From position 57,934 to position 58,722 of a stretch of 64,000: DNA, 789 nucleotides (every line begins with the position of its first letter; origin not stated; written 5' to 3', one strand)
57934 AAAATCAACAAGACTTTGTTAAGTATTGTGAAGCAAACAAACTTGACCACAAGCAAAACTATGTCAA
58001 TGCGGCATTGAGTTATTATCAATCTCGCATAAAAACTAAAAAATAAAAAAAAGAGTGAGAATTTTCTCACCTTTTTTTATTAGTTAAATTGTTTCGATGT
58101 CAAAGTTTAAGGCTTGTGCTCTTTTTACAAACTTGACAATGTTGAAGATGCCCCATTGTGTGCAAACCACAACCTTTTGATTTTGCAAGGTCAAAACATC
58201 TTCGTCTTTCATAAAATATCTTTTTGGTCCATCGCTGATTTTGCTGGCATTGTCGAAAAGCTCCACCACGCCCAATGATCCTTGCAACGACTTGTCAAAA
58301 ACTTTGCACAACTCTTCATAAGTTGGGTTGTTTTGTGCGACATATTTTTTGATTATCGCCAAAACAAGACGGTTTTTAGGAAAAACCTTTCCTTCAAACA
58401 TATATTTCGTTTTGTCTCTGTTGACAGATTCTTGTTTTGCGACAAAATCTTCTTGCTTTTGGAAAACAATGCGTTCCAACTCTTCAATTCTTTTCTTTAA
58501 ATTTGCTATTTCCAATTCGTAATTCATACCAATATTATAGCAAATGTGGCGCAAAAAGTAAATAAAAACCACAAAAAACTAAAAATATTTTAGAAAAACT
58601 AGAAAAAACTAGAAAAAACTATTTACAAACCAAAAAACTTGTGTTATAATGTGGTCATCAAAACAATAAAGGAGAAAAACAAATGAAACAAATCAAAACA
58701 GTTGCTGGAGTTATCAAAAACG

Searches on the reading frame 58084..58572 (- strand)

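Call 65: search_protein_families(library=padloc, proteins=[window:58084-58572:-], max_evalue=0.001)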
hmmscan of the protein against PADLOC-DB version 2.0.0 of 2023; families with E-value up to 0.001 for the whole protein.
window:58084-58572:- (162 aa): 1 family
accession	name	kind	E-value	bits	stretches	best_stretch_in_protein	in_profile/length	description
PDLC05042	PDC-S57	-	1.5e-12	45.7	1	46-160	130-242/245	-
